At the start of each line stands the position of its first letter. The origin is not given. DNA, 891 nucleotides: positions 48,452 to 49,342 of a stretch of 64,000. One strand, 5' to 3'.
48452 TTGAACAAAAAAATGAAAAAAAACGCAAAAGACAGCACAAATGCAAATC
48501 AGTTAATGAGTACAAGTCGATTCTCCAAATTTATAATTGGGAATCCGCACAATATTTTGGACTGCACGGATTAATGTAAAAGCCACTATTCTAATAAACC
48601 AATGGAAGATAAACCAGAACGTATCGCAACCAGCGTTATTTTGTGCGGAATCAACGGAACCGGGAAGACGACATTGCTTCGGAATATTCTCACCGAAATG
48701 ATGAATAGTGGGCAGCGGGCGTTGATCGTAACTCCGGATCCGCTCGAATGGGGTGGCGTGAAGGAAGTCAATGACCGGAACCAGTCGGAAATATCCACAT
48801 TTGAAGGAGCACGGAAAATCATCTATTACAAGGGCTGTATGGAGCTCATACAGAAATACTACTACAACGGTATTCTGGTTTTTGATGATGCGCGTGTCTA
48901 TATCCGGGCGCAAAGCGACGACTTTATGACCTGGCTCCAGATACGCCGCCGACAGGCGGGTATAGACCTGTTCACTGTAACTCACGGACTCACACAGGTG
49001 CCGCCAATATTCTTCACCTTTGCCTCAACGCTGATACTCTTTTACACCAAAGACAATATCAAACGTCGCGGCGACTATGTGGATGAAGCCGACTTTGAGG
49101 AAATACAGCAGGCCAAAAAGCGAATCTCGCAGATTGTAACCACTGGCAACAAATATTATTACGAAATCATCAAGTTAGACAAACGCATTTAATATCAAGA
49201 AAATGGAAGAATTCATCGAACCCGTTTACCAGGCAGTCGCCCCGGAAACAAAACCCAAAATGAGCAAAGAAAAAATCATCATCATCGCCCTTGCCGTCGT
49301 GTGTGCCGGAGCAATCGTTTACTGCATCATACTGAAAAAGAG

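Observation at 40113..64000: tRNA-integrated ~25-kb virus-like element with no tailed-phage hallmark genes; candidate novel tailless, membrane-associated virus of Bacteroidales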

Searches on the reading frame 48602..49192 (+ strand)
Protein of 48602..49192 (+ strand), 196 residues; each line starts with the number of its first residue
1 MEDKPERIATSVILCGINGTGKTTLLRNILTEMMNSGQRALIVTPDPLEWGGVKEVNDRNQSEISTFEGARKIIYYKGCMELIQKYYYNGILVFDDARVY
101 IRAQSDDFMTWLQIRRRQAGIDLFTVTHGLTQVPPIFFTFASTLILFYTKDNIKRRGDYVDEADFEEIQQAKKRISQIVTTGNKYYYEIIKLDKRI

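Call 6: search_protein_families(library=pfam, max_evalue=0.01, proteins=[window:48602-49192:+])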
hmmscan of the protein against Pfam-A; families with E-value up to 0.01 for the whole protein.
window:48602-49192:+ (196 aa): 11 families
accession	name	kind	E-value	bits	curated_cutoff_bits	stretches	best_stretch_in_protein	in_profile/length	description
PF20720.3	nSTAND3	-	0.0002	21.5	27.2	1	11-53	19-60/155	Novel STAND NTPase 3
PF13401.12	AAA_22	-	0.00021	22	27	1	10-116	6-108/130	AAA domain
PF10412.15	TrwB_AAD_bind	-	0.00036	20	20.5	1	10-43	16-49/387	Type IV secretion-system coupling protein DNA-binding domain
PF00448.28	SRP54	-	0.00067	19.8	22.7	1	11-53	3-45/196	SRP54-type protein, GTPase domain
PF02492.25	cobW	-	0.0011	19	20.7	1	12-43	3-34/180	CobW/HypB/UreG, nucleotide-binding domain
PF13245.12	AAA_19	-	0.0016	19.1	25.1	1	10-70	12-71/134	AAA domain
PF25199.1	nSTAND_NTPase5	-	0.0021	18.3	34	1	5-46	37-79/145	Novel STAND NTPase 5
PF00005.33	ABC_tran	-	0.0026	18.8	25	1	12-38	14-40/137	ABC transporter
PF08477.19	Roc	-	0.0038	17.9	27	0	12-42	2-32/119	Ras of Complex, Roc, domain of DAPkinase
PF03205.20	MobB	-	0.0071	16.7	26.6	0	13-39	3-29/133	Molybdopterin guanine dinucleotide synthesis protein B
PF00437.27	T2SSE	-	0.0073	15.4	24.9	1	10-50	143-182/370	Type II/IV secretion system protein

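Call 7: search_protein_families(library=phrogs, max_evalue=0.01, proteins=[window:48602-49192:+])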
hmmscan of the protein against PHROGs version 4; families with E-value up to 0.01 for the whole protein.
window:48602-49192:+ (196 aa): 4 families
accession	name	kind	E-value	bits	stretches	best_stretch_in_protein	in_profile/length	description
phrog_2666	-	head and packaging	2.5e-05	24.1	1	9-166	321-503/555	terminase large subunit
phrog_8323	-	unknown function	0.0047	16.5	0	12-29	74-91/623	-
phrog_2872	-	DNA, RNA and nucleotide metabolism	0.0062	17.1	1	9-101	2-87/219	Sak4-like ssDNA annealing protein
phrog_2107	-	other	0.0096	16.6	0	11-38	5-32/201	thymidylate kinase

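Call 19: search_solved_structures(query=window:48602-49192:+, max_evalue=10)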
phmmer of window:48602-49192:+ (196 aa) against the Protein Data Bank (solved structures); distinct sequences matched with E-value up to 10: 55.
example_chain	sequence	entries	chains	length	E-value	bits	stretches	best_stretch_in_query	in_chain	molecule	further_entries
9nbl_A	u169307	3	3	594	0.013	18.4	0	14-49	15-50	Arsenite transporter ATPase-like protein,arsA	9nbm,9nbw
4kfr_A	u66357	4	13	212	0.018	17.9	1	81-171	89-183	Genome packaging NTPase B204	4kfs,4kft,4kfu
6y32_B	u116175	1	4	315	0.026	17.4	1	12-71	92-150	Signal recognition particle receptor subunit alpha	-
4r2h_A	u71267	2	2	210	0.031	17.1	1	82-173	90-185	STIV B204 ATPase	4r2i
5l3q_B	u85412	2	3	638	0.055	16.3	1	12-67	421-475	Signal recognition particle receptor subunit alpha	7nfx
7obq_y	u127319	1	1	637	0.055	16.3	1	12-67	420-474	SRP receptor subunit alpha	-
6frk_y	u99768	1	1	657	0.056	16.3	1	12-67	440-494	SRP receptor alpha subunit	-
1zu4_A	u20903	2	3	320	0.082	15.7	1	11-58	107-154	ftsY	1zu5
6mfu_A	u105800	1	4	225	0.13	15.1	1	5-36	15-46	Guanylate kinase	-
4ixn_A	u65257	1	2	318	0.18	14.6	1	12-37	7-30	Uncharacterized GTP-binding protein YjiA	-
5zme_A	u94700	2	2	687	0.2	14.5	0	12-48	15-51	ATPase ARSA1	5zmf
1nij_A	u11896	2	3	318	0.23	14.3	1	12-34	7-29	Hypothetical protein yjiA | Uncharacterized GTP-binding protein YjiA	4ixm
9nbo_A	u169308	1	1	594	0.26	14.1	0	14-49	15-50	Arsenite transporter ATPase-like protein,arsA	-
9qu1_C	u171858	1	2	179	0.29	14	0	131-185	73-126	NF-kappa-B inhibitor-interacting Ras-like protein 1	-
3dm9_B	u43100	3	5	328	0.36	13.7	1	12-58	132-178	Signal recognition particle receptor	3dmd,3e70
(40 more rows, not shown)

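Call 59: search_solved_structures(query=A6, max_evalue=1, show_alignments=2)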
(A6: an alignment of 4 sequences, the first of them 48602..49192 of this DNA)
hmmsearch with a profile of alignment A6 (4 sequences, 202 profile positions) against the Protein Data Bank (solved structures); distinct sequences matched with E-value up to 1: 49.
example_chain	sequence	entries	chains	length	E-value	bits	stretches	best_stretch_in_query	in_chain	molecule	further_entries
4kfr_A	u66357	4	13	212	0.00075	22.2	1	76-167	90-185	Genome packaging NTPase B204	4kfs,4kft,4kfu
4r2h_A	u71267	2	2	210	0.0011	21.7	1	76-167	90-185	STIV B204 ATPase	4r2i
6c2u_A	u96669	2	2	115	0.012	18.3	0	4-46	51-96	phosphate-loop protein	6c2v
9qu1_C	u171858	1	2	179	0.024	17.3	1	126-199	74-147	NF-kappa-B inhibitor-interacting Ras-like protein 1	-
7nhl_0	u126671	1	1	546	0.048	16.3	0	10-29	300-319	Lincosamide-streptogramin A resistance protein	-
2r2a_A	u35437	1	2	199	0.078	15.6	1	7-124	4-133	Uncharacterized protein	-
8bns_A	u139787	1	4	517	0.089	15.5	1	4-131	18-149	AAA ATPase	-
7a1g_x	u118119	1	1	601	0.13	14.9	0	13-60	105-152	Translation initiation factor RLI1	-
6zce_k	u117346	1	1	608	0.13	14.9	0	13-60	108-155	Translation initiation factor RLI1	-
3j16_B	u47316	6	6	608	0.13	14.9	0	13-60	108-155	Rli1p | TRANSLATION INITIATION FACTOR RLI1 | RLI1 isoform 1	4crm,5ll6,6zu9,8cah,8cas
5l3r_B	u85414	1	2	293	0.15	14.8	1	6-43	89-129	Cell division protein FtsY homolog, chloroplastic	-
3b9q_A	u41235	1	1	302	0.15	14.7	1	6-43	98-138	Chloroplast SRP receptor homolog, alpha subunit CPFTSY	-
1zu4_A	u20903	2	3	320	0.16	14.6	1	8-42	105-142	ftsY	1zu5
8rix_A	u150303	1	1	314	0.16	14.6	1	6-43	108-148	Cell division protein FtsY homolog, chloroplastic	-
2og2_A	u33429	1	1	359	0.21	14.3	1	6-43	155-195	Putative signal recognition particle receptor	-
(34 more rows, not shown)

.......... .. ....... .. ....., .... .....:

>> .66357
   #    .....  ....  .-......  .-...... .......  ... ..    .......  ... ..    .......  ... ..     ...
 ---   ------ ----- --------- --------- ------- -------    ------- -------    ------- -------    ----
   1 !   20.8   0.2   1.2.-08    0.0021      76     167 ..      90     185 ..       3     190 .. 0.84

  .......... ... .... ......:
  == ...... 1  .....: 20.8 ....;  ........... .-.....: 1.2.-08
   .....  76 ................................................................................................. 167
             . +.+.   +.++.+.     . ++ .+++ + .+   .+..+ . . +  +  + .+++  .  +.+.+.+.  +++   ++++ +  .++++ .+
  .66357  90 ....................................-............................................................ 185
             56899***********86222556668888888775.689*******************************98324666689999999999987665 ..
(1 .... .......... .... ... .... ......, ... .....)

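Call 60: find_homologous_proteins(query=A6, max_evalue=0.001)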
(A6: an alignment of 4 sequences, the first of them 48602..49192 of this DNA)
Query A6 (4 sequences) (196 aa, profile of the alignment): 248 proteins with E <= 0.001 among 8000 candidates; the best 120 are listed.
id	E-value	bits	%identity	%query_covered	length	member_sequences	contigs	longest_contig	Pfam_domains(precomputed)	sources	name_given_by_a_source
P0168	2.7e-107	375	44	94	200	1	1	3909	-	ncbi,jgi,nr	ncbi:MAG: hypothetical protein LBU51_01095 [Bacteroidales bacterium]|jgi:hypothetical protein|nr:hyp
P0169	1.2e-103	363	38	94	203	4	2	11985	-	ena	-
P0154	3.8e-99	348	98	100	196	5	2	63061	-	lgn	-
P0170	1.4e-90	320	44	97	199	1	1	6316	-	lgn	-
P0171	7.7e-89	315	43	97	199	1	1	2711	-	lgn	-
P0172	3.6e-88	312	41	97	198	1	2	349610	-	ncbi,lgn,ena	-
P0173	7.6e-87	308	43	94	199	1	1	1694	-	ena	-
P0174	2.2e-86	306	41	100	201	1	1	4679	-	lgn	-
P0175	9.1e-86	304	41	97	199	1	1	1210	-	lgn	-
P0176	9.3e-86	304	41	97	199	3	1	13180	-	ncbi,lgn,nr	ncbi:MAG: hypothetical protein JXR36_01295 [Bacteroidales bacterium]|nr:hypothetical protein [Bacter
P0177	2.1e-85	303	40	97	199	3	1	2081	-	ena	-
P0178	3.1e-85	303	39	94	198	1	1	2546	-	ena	-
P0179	5.1e-85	302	40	100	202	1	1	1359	-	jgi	jgi:hypothetical protein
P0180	6.7e-85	302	42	94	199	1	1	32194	-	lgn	-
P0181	9.5e-85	301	43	97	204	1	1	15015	-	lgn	-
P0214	1.3e-77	278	67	96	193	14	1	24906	-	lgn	-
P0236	1.5e-75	271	66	96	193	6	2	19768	-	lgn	-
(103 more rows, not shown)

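Call 61: find_encoding_contigs(protein=P0214, flank=10000, max_places=3)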
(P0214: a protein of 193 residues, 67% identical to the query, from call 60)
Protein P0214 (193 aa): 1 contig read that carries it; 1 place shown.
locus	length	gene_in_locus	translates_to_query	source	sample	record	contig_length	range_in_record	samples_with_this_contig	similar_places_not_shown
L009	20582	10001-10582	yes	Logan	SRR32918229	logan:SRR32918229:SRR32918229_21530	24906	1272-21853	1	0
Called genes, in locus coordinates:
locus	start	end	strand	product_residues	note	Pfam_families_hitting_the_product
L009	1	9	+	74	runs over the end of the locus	-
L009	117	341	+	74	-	-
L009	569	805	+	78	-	-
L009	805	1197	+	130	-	-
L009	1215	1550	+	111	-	-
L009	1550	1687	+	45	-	-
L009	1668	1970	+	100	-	-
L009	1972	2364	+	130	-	-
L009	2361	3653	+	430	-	PF05272:VapE-like_dom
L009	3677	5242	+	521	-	PF00145:DNA_methylase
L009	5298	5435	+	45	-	-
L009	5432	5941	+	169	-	-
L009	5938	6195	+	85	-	-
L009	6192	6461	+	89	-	-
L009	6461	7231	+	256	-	PF01507:PAPS_reduct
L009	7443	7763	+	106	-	-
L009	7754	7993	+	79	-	-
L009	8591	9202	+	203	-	-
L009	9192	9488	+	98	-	-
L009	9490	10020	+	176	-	-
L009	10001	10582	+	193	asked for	-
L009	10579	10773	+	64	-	-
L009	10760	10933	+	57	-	-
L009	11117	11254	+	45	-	-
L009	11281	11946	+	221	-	-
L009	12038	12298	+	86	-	-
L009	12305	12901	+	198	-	-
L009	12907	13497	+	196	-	-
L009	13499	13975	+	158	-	-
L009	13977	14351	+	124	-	-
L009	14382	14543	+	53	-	-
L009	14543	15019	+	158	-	PF01832:Glucosaminidase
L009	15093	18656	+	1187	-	PF13290:CHB_HEX_C_1, PF13287:Fn3_assoc, PF13290:CHB_HEX_C_1, PF13287:Fn3_assoc, PF13290:CHB_HEX_C_1, PF13287:Fn3_assoc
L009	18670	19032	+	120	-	-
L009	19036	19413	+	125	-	-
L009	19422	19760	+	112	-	-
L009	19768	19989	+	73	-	-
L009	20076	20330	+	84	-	-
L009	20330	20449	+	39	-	-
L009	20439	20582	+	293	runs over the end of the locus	-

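Call 70: search_solved_structures(query=A7, max_evalue=1, show_alignments=1)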
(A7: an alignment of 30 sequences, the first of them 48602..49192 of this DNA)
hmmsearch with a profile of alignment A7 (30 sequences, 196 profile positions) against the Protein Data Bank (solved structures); distinct sequences matched with E-value up to 1: 101 (the best 60 are shown).
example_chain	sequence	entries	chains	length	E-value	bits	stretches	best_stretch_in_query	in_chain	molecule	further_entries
7nhl_0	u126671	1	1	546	0.012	18.3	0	9-25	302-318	Lincosamide-streptogramin A resistance protein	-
1zu4_A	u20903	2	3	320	0.013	18.2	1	6-43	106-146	ftsY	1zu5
5l3r_B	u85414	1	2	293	0.018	17.7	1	3-40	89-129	Cell division protein FtsY homolog, chloroplastic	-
3b9q_A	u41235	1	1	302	0.02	17.6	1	3-40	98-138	Chloroplast SRP receptor homolog, alpha subunit CPFTSY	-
4kfr_A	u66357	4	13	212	0.021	17.5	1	75-163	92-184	Genome packaging NTPase B204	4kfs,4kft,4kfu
4r2h_A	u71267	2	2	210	0.021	17.5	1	76-164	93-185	STIV B204 ATPase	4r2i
8rix_A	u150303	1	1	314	0.021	17.5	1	3-40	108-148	Cell division protein FtsY homolog, chloroplastic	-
2og2_A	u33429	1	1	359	0.028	17.1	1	3-40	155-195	Putative signal recognition particle receptor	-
3jag_jj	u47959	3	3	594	0.037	16.7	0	6-23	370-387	ABCE1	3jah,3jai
6zvj_1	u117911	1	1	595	0.037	16.7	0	6-23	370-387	ATP-binding cassette sub-family E member 1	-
6yal_k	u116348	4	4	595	0.037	16.7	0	6-23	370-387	ATP-binding cassette sub-family E member 1 (ABCE1) | ATP binding cassette subfamily E member 1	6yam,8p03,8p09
5lzv_jj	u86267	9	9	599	0.037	16.7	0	6-23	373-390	ABCE1 | ATP binding cassette subfamily E member 1 | ATP-binding cassette sub-family E member 1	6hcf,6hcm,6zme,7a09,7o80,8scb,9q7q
9h6y_k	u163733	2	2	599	0.037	16.7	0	6-23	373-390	ATP binding cassette subfamily E member 1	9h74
3j15_B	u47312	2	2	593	0.055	16.1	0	3-23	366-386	ABC transporter ATP-binding protein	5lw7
6c2u_A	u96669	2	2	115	0.055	16.1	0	2-41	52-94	phosphate-loop protein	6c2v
2r2a_A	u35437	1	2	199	0.21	14.3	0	71-122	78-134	Uncharacterized protein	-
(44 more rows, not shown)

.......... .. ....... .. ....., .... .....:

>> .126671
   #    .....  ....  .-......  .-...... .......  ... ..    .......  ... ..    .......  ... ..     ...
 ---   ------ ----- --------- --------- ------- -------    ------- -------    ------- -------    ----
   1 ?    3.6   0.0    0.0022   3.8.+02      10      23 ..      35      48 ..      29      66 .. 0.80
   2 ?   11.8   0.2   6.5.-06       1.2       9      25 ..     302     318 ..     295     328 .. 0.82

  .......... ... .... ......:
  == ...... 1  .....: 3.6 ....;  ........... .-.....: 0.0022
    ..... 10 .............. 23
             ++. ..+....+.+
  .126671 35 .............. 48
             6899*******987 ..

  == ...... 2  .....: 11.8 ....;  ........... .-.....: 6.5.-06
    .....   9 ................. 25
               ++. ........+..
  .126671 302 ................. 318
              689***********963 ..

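Call 71: search_protein_families(library=phrogs, alignment_id=A7, max_evalue=0.001)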
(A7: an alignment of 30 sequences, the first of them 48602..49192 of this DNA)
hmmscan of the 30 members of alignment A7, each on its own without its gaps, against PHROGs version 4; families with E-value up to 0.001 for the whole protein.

A. member 1, window:48602-49192:+ (196 aa): 1 family
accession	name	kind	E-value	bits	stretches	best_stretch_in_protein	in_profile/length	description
phrog_2666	-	head and packaging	2.5e-05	24.1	1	9-166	321-503/555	terminase large subunit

B. families by the number of members that match (of 30 scanned): 6 families
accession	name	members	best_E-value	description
phrog_2666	-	12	3.8e-06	terminase large subunit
phrog_2467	-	2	0.00028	-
phrog_2586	-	1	0.00018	-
phrog_14322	-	1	0.0006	-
phrog_5156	-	1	0.00067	-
phrog_293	-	1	0.00078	ABC transporter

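Call 72: search_dna_similar(query=window:48602-49192:+, collection=phages, mode=protein, max_evalue=0.1, max_rows=25)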
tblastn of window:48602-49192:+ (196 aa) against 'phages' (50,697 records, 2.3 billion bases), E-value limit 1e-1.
No match.

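Call 78: find_related_loci(query=A7, collection=viral_contigs, flank=10000)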
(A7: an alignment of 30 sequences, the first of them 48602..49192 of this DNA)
Query A7 (196 aa) in viral_contigs; peptide patterns used: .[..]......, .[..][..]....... (x = any residue, [..] = any of these).
55 stretches matched a pattern; 3 encode a relative of the query (tblastn E <= 1e-3); 3 distinct loci.
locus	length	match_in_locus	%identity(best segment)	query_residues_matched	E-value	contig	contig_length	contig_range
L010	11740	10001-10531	39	12-190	3e-45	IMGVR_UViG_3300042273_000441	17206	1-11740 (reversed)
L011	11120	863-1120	29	12-112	3e-6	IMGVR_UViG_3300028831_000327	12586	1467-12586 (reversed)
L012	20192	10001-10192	35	8-75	3e-6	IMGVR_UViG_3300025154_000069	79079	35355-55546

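Call 83: search_protein_families(library=pfam, max_evalue=0.05, proteins=[L009:15093-18656:+])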
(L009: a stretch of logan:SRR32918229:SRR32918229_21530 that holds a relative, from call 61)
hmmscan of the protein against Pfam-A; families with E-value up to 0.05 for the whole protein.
L009:15093-18656:+ (1187 aa): 2 families
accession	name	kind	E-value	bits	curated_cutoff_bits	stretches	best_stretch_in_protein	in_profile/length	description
PF13290.12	CHB_HEX_C_1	-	1.7e-64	214.1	22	5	227-282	7-63/67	Chitobiase/beta-hexosaminidase C-terminal domain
PF13287.12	Fn3_assoc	-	2.8e-62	207.1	23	5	496-548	7-59/59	Fn3 associated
